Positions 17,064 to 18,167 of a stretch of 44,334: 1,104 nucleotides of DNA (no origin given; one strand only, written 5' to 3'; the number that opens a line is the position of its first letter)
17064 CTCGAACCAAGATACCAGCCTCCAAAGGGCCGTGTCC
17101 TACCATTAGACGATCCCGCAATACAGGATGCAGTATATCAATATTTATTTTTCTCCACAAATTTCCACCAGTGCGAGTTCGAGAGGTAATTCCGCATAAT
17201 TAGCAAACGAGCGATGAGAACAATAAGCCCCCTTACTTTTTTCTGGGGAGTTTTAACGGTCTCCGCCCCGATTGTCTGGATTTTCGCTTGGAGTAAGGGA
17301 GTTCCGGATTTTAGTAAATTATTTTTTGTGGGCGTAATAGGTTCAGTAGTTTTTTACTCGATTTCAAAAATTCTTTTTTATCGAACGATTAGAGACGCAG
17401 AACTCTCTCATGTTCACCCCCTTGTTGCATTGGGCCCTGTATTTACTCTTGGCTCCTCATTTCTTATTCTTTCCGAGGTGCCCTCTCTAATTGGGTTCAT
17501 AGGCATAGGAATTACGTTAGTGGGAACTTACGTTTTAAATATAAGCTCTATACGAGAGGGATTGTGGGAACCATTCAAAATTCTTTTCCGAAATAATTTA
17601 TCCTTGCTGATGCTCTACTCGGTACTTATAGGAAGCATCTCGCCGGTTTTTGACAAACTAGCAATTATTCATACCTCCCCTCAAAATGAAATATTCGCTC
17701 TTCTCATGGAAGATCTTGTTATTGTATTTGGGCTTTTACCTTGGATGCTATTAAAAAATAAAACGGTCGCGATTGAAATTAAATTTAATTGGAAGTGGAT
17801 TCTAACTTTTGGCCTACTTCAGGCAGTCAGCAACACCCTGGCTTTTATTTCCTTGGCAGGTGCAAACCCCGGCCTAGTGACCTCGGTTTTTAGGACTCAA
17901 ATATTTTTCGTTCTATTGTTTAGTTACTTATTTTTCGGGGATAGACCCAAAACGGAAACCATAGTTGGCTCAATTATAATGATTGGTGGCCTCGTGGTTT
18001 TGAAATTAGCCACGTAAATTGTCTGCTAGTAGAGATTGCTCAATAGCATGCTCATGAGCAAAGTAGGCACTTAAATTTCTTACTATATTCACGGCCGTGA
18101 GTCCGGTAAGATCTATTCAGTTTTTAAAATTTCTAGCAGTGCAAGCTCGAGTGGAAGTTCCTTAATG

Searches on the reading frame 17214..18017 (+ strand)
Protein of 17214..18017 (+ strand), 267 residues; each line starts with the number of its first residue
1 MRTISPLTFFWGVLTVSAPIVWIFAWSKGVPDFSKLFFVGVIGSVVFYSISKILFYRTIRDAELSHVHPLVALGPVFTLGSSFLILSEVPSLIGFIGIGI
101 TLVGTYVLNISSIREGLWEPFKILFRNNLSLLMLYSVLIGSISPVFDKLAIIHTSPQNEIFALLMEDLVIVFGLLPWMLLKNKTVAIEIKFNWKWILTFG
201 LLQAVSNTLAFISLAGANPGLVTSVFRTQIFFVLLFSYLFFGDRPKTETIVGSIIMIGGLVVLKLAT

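Call 82: search_protein_families(library=pfam, proteins=[window:17214-18017:+], max_evalue=0.01)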
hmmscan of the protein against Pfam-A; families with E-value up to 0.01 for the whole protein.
window:17214-18017:+ (267 aa): 3 families
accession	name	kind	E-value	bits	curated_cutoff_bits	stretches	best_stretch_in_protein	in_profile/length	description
PF00892.27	EamA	-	3e-21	76.5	28.2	2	2-109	26-134/135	EamA-like transporter family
PF03151.22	TPT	-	4.8e-05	23.3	30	1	170-262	43-134/291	Triose-phosphate Transporter family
PF08627.16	CRT-like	-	0.00041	19.9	26.9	1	131-264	3-139/335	CRT-like, chloroquine-resistance transporter-like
